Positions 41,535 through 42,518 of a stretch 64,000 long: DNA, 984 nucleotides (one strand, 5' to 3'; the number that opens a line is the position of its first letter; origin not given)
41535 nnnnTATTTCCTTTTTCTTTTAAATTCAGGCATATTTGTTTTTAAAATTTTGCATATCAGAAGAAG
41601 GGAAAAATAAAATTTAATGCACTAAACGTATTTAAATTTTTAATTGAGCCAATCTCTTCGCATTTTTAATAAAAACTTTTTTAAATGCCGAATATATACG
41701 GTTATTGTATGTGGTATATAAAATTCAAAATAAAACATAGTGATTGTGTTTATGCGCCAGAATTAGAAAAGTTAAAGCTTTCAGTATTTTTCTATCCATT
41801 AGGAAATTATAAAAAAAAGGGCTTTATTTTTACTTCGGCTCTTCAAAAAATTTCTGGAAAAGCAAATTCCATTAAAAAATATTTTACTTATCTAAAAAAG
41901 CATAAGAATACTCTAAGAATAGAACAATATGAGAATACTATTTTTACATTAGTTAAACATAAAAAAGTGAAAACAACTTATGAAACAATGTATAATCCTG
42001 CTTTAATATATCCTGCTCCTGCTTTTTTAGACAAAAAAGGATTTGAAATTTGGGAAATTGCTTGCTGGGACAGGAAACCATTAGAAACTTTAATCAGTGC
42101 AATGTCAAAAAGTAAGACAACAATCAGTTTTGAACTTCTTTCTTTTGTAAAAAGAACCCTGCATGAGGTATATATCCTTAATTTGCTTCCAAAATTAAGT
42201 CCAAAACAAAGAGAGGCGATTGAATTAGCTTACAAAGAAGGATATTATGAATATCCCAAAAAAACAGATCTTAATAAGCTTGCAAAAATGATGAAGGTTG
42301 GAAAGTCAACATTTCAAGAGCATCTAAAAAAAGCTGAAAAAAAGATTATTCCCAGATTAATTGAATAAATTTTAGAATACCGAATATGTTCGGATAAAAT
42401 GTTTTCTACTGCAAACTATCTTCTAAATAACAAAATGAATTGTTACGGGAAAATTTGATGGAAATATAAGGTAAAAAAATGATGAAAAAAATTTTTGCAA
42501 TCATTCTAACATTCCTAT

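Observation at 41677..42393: HTH_10 regulator 1 flanked by two copies of a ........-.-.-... operator-like motif in TATA-operator-ATG architecture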

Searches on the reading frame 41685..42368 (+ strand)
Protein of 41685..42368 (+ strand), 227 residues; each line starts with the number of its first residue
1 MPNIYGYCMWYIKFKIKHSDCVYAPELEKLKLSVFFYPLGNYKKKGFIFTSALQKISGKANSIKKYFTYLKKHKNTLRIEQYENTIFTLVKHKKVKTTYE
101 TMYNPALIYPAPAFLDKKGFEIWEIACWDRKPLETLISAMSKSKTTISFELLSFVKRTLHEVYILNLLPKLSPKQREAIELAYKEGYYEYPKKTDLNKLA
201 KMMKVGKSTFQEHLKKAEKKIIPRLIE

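Call 7: search_protein_families(library=pfam, proteins=[window:41685-42368:+], max_evalue=0.01)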
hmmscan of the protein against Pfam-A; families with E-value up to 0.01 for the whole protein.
window:41685-42368:+ (227 aa): 3 families
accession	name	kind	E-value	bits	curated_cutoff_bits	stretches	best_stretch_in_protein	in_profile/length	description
PF04967.18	HTH_10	-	4.1e-19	68.6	23.1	1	171-222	1-52/53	HTH DNA binding domain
PF13730.12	HTH_36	-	0.00072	19.8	25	0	181-220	17-52/55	Helix-turn-helix domain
PF08281.18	Sigma70_r4_2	-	0.0016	18.5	25.7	0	163-187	3-27/54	Sigma-70, region 4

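Call 13: find_homologous_proteins(query=window:41709-42368:+)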
Query window:41709-42368:+ (219 aa): 98 proteins with E <= 0.001 among 237 candidates.
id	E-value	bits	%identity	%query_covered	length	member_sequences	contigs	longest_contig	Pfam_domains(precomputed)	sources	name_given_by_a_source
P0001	1.8e-138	477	100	100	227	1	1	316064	PF04967.19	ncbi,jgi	-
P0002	7.4e-115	400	80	100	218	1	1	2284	PF04967.19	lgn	-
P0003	1.2e-108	380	77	100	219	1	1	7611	PF04967.19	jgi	-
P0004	3.5e-107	375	77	100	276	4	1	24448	PF04967.19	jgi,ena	-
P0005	4.5e-104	365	72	100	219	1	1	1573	PF04967.19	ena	-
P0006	1.6e-100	353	72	100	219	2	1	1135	PF04967.19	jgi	jgi:hypothetical protein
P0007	1.3e-99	350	70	100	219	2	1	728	PF04967.19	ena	-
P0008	2.1e-98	346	70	100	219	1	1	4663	PF04967.19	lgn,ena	-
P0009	1.7e-87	311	63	100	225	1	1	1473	PF04967.19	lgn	-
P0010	3.7e-78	280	56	100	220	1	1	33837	PF04967.19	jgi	-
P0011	1.4e-75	272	54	100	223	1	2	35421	PF04967.19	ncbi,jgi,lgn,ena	-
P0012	5.1e-73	263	56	100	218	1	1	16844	PF04967.19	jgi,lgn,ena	-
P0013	2.8e-72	261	55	100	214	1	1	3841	PF04967.19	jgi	jgi:predicted DNA binding protein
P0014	1.1e-71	259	55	100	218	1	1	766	PF04967.19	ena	-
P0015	1.6e-71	258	54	100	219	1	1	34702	PF04967.19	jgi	jgi:predicted DNA binding protein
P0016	1.8e-71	258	53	98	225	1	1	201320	PF04967.19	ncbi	ncbi:MAG: helix-turn-helix domain-containing protein [archaeon]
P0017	8.0e-71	256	51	100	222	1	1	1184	PF04967.19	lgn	-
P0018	8.2e-71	256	51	100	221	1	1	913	PF04967.19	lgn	-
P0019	1.8e-70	255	56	100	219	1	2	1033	PF04967.19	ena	-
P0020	2.3e-70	255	59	88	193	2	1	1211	PF04967.19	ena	-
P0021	3.7e-70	254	55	100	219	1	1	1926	PF04967.19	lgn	-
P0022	3.9e-70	254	53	100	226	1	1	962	PF04967.19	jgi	jgi:predicted DNA binding protein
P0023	4.6e-70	254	53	100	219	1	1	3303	PF04967.19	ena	-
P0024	6.1e-70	253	53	100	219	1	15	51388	PF04967.19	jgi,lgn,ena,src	-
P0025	7.6e-70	253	53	100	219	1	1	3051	PF04967.19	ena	-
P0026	3.5e-69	251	55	100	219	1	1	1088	PF04967.19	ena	-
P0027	3.0e-68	248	52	100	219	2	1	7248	PF04967.19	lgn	-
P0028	3.6e-68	247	53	99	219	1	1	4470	PF04967.19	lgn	-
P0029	5.2e-68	247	53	100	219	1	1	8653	PF04967.19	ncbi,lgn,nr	ncbi:MAG: helix-turn-helix domain-containing protein [Nanoarchaeota archaeon]|nr:helix-turn-helix do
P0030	2.9e-67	244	51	100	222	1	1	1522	PF04967.19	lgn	-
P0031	6.4e-67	243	54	100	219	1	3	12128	PF04967.19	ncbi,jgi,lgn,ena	-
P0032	9.5e-67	243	51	100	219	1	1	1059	PF04967.19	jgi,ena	-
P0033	4.7e-65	237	50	100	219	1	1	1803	PF04967.19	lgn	-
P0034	8.3e-65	236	51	100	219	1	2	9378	PF04967.19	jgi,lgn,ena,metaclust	metaclust:\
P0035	1.0e-64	236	47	100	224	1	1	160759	PF04967.19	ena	-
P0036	2.5e-64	235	50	100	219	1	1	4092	PF04967.19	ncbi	-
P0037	3.8e-64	234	49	100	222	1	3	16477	PF04967.19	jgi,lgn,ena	-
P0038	5.6e-64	234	50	98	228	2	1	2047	PF04967.19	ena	-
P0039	1.1e-63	233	51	100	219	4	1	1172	PF04967.19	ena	-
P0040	3.2e-63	231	50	100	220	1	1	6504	PF04967.19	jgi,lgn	-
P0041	8.8e-62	227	49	100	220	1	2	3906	PF04967.19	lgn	-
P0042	1.6e-61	226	50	100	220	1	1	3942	PF04967.19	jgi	jgi:predicted DNA binding protein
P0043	2.1e-61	225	50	100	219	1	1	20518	PF04967.19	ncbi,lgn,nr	ncbi:helix-turn-helix domain-containing protein [archaeon]|nr:helix-turn-helix domain-containing pro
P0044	4.5e-61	224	49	99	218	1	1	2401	PF04967.19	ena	-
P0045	5.4e-61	224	54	95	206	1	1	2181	PF04967.19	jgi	-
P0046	5.6e-61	224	48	100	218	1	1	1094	PF04967.19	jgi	jgi:predicted DNA binding protein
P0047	1.4e-60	223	49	100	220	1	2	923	PF04967.19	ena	-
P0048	5.7e-60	221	53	91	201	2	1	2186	PF04967.19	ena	-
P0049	5.3e-55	204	52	87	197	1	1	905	PF04967.19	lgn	-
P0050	3.5e-49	185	44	100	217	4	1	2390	PF04967.19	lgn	-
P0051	3.6e-48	182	44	88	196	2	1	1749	PF04967.19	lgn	-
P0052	3.6e-47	179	54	72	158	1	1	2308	PF04967.19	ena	-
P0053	3.6e-46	176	39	98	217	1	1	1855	PF04967.19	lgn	-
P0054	1.4e-45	174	42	100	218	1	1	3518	PF04967.19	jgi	-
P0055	1.2e-44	171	40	100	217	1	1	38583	PF04967.19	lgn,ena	-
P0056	2.0e-44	170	42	100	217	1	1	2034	PF04967.19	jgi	-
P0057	5.1e-44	169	41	100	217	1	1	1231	PF04967.19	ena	-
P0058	7.3e-44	168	42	99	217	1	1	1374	PF04967.19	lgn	-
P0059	3.6e-43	166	41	100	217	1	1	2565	PF04967.19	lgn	-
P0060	6.1e-43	165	42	100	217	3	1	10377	PF04967.19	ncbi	-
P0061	9.5e-43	164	41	99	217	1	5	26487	PF04967.19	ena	-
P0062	8.8e-42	161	39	100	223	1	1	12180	PF04967.19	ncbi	-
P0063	3.7e-41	159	40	100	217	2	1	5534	PF04967.19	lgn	-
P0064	6.4e-41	158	39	100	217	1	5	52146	PF04967.19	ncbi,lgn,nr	ncbi:helix-turn-helix domain-containing protein [Candidatus Woesearchaeota archaeon]|nr:helix-turn-h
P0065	7.3e-40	155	42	100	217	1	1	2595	PF04967.19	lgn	-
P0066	1.1e-39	154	38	98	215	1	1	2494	PF04967.19,PF08281.19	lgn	-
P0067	1.3e-39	154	40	100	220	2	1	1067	PF04967.19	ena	-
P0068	8.7e-39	151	38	100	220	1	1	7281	PF04967.19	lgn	-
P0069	8.3e-38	148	37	100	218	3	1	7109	PF04967.19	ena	-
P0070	3.7e-36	143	41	98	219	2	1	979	PF04967.19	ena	-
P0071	1.1e-35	141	41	98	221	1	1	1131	PF04967.19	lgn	-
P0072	1.4e-35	141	38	100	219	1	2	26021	PF04967.19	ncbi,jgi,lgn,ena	-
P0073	1.8e-35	141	35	100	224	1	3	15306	PF04967.19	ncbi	-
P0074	2.7e-35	140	39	98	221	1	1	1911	PF04967.19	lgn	-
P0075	4.3e-35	139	38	99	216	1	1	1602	PF04967.19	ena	-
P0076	9.6e-35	138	36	100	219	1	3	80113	PF04967.19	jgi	-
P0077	1.0e-34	138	33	99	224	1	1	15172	PF04967.19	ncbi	-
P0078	2.4e-34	137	37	100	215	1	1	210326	PF04967.19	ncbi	-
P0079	4.5e-34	136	36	100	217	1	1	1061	PF04967.19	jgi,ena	-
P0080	4.8e-34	136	37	100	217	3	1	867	PF04967.19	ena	-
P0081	5.3e-34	136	38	98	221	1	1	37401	PF04967.19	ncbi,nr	ncbi:Bacterioopsin transcriptional activator [uncultured archaeon]|nr:Bacterioopsin transcriptional 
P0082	9.5e-34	135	37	98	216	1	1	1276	PF04967.19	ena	-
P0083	1.3e-33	135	34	98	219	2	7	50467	PF04967.19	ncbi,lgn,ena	-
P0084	1.5e-33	134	34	99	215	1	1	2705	PF04967.19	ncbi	-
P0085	2.0e-33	134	37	98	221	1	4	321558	PF04967.19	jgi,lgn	-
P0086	2.0e-33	134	34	99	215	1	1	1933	PF04967.19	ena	-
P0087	7.7e-33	132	36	100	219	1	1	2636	PF04967.19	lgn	-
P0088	1.7e-32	131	39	98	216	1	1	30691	PF04967.19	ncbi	-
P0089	4.0e-32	130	38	99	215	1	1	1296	PF04967.19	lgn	-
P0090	5.4e-31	126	49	58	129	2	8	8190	PF04967.19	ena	-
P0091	1.0e-30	125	36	100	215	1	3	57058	PF04967.19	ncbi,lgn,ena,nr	ncbi:helix-turn-helix domain-containing protein [Candidatus Woesearchaeota archaeon]|nr:helix-turn-h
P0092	1.5e-29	121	33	99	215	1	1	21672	PF04967.19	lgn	-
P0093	2.0e-29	121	35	100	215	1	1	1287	PF04967.19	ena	-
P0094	3.3e-29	120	37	97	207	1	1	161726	PF04967.19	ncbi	ncbi:MAG: helix-turn-helix domain-containing protein [archaeon]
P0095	3.9e-29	120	34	99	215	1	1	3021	PF04967.19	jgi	jgi:predicted DNA binding protein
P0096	1.4e-26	112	33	98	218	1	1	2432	PF04967.19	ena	-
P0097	9.5e-24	102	44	53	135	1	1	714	PF04967.19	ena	-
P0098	2.1e-19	88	37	66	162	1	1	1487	PF04967.19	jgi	jgi:predicted DNA binding protein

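Call 15: find_related_loci(query=A1, collection=genome_contigs, flank=3000)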
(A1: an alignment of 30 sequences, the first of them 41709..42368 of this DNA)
Query A1 (219 aa) in genome_contigs; peptide patterns used: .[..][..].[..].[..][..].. (x = any residue, [..] = any of these).
346 stretches matched a pattern; 340 encode a relative of the query (tblastn E <= 1e-3); the best 80 are kept; 80 distinct loci.
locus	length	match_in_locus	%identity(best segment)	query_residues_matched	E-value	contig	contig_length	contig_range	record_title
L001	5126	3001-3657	68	1-219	9e-96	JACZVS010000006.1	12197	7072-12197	MAG: Nanoarchaeota archaeon isolate B19T1B11 B19T1B11_NODE874, whole genome shotgun sequence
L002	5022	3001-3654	56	1-218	2e-85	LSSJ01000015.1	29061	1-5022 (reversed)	MAG: Euryarchaeota archaeon SM23-78 WORSMTZ_2012, whole genome shotgun sequence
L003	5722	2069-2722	56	1-218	9e-82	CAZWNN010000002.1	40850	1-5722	MAG TPA_asm: Candidatus Woesearchaeota archaeon isolate SRP178699_co2_474 genome assembly, contig: NODE_351_length_40850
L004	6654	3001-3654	54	1-218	9e-82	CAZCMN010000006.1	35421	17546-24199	MAG TPA_asm: Candidatus Woesearchaeota archaeon isolate SRP178699_co1_138 genome assembly, contig: NODE_1193_length_3542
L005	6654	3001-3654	54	1-218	1e-80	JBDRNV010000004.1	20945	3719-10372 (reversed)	MAG: Nanoarchaeota archaeon isolate MEGAHIT-group-1.916 k141_8078130, whole genome shotgun sequence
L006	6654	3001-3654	53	1-218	6e-78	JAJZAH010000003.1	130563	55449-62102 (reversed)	MAG: Nanoarchaeota archaeon isolate FK5.bin88 NODE_105_length_130563_cov_1.702206, whole genome shotgun sequence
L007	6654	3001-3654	55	1-218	1e-76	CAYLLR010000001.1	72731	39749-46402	MAG TPA_asm: Candidatus Woesearchaeota archaeon isolate SRP216583_co2_144 genome assembly, contig: NODE_133_length_72731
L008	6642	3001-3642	53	1-215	2e-76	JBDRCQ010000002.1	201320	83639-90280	MAG: archaeon isolate MEGAHIT-group-1.191 k141_2664879, whole genome shotgun sequence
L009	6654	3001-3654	53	1-218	1e-75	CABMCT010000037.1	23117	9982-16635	uncultured archaeon isolate LFW-46 genome assembly, contig: LFW46_42, whole genome shotgun sequence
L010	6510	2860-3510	54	1-218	1e-74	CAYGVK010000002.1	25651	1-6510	MAG TPA_asm: Candidatus Woesearchaeota archaeon isolate ERP119294_co4_25 genome assembly, contig: NODE_1623_length_25651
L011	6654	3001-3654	53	1-218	3e-73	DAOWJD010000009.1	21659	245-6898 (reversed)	MAG TPA_asm: Nanoarchaeota archaeon isolate CSMAG_2060 CSMAG_2060_k141_2732430_length_21659_cov_15.0036, whole genome sh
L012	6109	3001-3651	53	1-218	4e-73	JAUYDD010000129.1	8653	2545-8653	MAG: Nanoarchaeota archaeon isolate C20_maxbin.123 C20_k141_610368, whole genome shotgun sequence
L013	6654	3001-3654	51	1-218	4e-72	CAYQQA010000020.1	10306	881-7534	MAG TPA_asm: Candidatus Woesearchaeota archaeon isolate SRP141376_co3_6 genome assembly, contig: NODE_17750_length_10306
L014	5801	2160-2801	54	1-215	2e-71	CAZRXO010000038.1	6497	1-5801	MAG TPA_asm: Candidatus Woesearchaeota archaeon isolate SRP178699_co3_436 genome assembly, contig: NODE_10684_length_649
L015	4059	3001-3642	51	1-215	4e-71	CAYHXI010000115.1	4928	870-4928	MAG TPA_asm: uncultured Methanosarcinales archaeon isolate ERP119705_co15_591 genome assembly, contig: NODE_23205_length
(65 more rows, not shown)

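Call 25: search_protein_families(library=pfam, alignment_id=A2, max_evalue=0.00001)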
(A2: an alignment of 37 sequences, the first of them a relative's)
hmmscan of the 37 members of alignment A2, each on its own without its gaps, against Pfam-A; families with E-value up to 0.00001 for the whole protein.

A. member 1, L001:3731-4816:+ (362 aa): 1 family
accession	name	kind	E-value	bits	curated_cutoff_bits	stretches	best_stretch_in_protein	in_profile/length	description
PF00348.22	polyprenyl_synt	-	2.9e-14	53.3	27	1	101-292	76-248/251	Polyprenyl synthetase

B. families by the number of members that match (of 37 scanned): 21 families
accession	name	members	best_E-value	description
PF00348.22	polyprenyl_synt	4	2.9e-14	Polyprenyl synthetase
PF02784.22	Orn_Arg_deC_N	3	4e-32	Pyridoxal-dependent decarboxylase, pyridoxal binding domain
PF00278.28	Orn_DAP_Arg_deC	3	4.8e-18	Pyridoxal-dependent decarboxylase, C-terminal sheet domain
PF01634.23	HisG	2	9.4e-47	ATP phosphoribosyltransferase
PF13570.13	Beta-prop_ACSF4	1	4e-79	Beta-alanine-activating enzyme, beta-propeller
PF00352.27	TBP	1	7.2e-58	Transcription factor TFIID (or TATA-binding protein, TBP)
PF13360.13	PQQ_2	1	1.6e-41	Outer membrane protein assembly factor BamB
PF08029.16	HisG_C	1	1.9e-25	HisG, C-terminal domain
PF13483.12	Lactamase_B_3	1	3e-25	Beta-lactamase superfamily domain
PF01613.24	Flavin_Reduct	1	1.4e-21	Flavin reductase like domain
PF01011.28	PQQ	1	3e-21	Glucose/ethanol/alcohol dehydrogenase, beta-propeller domain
PF12706.13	Lactamase_B_2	1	2.2e-20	Beta-lactamase superfamily domain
PF25292.1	Beta-prop_CGLA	1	8.9e-19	Lambda-carrageenase beta-propeller domain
PF04055.27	Radical_SAM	1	2.5e-16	Radical SAM superfamily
PF02310.24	B12-binding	1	2.4e-11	B12 binding domain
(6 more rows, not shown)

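Call 31: search_solved_structures(query=A1, max_evalue=1)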
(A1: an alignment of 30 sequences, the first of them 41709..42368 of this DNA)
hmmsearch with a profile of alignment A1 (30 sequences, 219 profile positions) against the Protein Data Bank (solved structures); distinct sequences matched with E-value up to 1: 2.
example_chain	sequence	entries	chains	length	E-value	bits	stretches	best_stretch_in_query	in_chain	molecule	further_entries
9moj_C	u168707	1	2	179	0.43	13.5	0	35-74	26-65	GINS subunit domain-containing protein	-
3fc3_A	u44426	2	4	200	0.51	13.3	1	92-153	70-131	Restriction endonuclease Hpy99I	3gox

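Call 32: find_encoding_contigs(protein=P0001, flank=1000, max_places=2)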
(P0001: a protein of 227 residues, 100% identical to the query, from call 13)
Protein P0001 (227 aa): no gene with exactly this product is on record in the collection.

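Call 33: predict_structure(alignment_id=A1)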
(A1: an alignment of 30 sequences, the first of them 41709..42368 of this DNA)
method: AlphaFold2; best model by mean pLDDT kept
length: 219 residues; sequences in the alignment: 30
mean_pLDDT: 90.7   pTM: 0.68
mean pLDDT of the five models: 90.7, 89.8, 89.8, 89.6, 89.5
residues with pLDDT >= 90: 171; 70-90: 32; 50-70: 15; < 50: 1
segments of 3 or more residues with pLDDT < 50: none
pLDDT, mean of each block of 10 residues (from residue 1): 96 94 93 90 92 95 96 93 79 89 92 95 96 93 95 60 90 95 95 96 96 75
secondary structure, 60 per line:
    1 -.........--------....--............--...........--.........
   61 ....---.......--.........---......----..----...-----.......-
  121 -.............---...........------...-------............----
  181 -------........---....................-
elements in order: E2-10 H19-22 E25-36 E39-49 H52-64 E68-74 E77-85 H89-94 E105-107 E113-119 H122-134 E138-148 H165-176 H188-195 H199-218

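Call 44: find_encoding_contigs(protein=P0004, flank=3000, max_places=2)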
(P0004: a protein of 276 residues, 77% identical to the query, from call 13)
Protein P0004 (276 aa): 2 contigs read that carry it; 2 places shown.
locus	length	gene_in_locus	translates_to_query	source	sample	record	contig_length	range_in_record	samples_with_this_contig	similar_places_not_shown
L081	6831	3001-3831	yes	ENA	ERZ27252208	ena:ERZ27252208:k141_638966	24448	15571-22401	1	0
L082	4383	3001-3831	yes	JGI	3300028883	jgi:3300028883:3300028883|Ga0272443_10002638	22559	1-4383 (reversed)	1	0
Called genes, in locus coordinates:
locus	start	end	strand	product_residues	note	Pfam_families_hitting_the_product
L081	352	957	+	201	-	PF03412:Peptidase_C39 (faint), PF09778:Guanylate_cyc_2, PF11814:DUF3335, PF13529:Peptidase_C39_2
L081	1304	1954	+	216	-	PF04967:HTH_10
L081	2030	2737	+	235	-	-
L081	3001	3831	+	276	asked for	PF04967:HTH_10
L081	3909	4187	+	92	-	-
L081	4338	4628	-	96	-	-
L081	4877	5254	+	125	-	-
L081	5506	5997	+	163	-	PF06414:Zeta_toxin (faint), PF08433:KTI12 (weak), PF13238:AAA_18 (weak), PF13671:AAA_33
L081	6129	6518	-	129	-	-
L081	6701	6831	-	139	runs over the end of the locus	PF08915:tRNA-Thr_ED, PF02580:Tyr_Deacylase (faint)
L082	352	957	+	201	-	PF03412:Peptidase_C39 (faint), PF09778:Guanylate_cyc_2, PF11814:DUF3335, PF13529:Peptidase_C39_2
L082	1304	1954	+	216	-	PF04967:HTH_10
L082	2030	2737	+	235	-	-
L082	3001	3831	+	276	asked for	PF04967:HTH_10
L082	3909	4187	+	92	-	-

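Call 45: find_encoding_contigs(protein=P0003, flank=3000, max_places=2)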
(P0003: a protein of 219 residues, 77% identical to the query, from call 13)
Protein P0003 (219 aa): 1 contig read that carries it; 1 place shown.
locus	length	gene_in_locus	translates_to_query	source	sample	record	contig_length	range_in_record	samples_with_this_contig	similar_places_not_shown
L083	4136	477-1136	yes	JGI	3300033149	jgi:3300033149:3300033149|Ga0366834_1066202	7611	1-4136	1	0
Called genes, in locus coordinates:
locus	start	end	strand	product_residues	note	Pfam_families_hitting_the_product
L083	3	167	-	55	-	?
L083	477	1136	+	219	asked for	PF04967:HTH_10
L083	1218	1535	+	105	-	-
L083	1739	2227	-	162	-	PF01451:LMWPc (faint)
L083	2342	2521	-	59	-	-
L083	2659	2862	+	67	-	-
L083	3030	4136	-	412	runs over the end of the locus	-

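Call 55: search_protein_families(library=ncbifam, proteins=[window:41709-42368:+], max_evalue=0.01)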
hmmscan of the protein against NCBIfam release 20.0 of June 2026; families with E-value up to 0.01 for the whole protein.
window:41709-42368:+ (219 aa): 2 families
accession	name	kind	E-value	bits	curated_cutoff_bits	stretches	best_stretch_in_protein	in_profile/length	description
TIGR02937.1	sigma70-ECF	superfamily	4.3e-05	23.2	42.9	1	145-213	100-161/165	sigma-70 family RNA polymerase sigma factor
NF005385.0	PRK06930.1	subfamily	0.00019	21.2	136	1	188-216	133-161/170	positive control sigma-like factor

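Call 58: find_encoding_contigs(protein=P0002, flank=2000, max_places=1)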
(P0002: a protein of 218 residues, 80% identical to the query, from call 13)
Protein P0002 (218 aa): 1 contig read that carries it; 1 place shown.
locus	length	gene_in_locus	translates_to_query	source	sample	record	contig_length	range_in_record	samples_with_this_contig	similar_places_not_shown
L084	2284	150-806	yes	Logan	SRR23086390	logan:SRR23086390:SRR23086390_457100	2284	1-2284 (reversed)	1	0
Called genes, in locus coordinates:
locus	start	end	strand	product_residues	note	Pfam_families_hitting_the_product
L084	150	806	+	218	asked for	PF04967:HTH_10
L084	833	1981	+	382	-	PF00348:polyprenyl_synt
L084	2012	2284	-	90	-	?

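Call 59: find_encoding_contigs(protein=P0008, flank=3000, max_places=1)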
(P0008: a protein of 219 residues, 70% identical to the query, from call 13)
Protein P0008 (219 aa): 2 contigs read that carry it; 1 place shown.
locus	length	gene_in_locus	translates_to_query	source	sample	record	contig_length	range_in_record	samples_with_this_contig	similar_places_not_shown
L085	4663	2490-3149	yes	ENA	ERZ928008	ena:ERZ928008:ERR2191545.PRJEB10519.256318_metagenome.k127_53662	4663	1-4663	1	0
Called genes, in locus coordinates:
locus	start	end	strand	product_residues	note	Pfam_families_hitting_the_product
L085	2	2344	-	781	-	?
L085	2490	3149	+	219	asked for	PF04967:HTH_10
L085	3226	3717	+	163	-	-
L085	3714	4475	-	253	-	PF12762:DDE_Tnp_IS1595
